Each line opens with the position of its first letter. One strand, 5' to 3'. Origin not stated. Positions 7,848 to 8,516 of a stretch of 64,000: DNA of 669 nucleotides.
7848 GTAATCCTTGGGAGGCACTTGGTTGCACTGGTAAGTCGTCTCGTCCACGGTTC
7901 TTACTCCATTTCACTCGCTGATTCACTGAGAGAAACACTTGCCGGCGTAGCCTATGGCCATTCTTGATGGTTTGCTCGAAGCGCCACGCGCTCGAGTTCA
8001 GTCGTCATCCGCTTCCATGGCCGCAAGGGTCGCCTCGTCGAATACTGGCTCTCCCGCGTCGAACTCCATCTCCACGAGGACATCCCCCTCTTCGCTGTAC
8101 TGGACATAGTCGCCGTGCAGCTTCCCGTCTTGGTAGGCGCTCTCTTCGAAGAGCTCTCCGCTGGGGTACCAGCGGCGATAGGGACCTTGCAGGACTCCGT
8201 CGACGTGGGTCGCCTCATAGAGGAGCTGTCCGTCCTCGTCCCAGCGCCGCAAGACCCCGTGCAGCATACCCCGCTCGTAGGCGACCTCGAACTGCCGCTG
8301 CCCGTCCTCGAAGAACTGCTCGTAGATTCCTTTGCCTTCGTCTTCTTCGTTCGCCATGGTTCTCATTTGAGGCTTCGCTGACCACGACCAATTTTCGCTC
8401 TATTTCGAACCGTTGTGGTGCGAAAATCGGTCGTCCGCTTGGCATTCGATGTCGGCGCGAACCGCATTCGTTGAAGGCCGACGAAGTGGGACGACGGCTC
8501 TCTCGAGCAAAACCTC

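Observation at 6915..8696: Family of about 72-bp AT-cored palindromic intergenic repeats (4 full copies plus a half-copy) in a 67% GC genome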

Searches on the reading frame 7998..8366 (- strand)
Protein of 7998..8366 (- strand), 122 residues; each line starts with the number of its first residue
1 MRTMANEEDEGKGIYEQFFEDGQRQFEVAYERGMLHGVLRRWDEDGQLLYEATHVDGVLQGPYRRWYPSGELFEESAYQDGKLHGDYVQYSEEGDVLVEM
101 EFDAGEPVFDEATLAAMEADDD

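Call 35: search_protein_families(library=pfam, proteins=[window:7998-8366:-], max_evalue=0.001)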
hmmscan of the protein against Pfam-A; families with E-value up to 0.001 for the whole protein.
window:7998-8366:- (122 aa): 1 family
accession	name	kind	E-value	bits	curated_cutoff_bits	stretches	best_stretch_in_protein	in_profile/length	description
PF07661.19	MORN_2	-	8.2e-15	53.6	29.6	0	35-55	1-21/22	MORN repeat variant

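Call 42: find_encoding_contigs(protein=window:7998-8366:-, flank=4000, max_places=10)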
Protein window:7998-8366:- (122 aa): 8 contigs read that carry it; 7 places shown.
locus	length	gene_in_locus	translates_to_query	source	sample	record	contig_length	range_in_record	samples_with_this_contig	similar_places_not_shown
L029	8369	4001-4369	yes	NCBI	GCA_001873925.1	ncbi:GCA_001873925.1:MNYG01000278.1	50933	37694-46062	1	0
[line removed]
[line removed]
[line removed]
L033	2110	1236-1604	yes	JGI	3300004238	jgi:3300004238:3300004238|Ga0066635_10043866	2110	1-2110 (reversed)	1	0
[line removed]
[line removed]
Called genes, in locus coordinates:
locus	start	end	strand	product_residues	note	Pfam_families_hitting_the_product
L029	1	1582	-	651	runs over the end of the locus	PF00069:Pkinase, PF07714:PK_Tyr_Ser-Thr, PF03109:ABC1 (faint)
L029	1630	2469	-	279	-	PF00149:Metallophos, PF12850:Metallophos_2 (weak)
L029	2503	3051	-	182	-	-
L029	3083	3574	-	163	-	-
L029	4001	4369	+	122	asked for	-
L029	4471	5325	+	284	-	-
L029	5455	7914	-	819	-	PF13385:Laminin_G_3, PF13204:Apiosidase, PF12904:Collagen_bind_2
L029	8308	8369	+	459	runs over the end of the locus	PF02310:B12-binding, PF04055:Radical_SAM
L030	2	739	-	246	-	?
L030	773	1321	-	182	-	-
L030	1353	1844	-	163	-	-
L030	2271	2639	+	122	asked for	-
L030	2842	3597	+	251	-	-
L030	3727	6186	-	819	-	PF13385:Laminin_G_3, PF13204:Apiosidase, PF12904:Collagen_bind_2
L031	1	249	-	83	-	?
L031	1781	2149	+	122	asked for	-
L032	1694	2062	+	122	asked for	-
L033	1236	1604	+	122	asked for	-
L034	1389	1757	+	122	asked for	-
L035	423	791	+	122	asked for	-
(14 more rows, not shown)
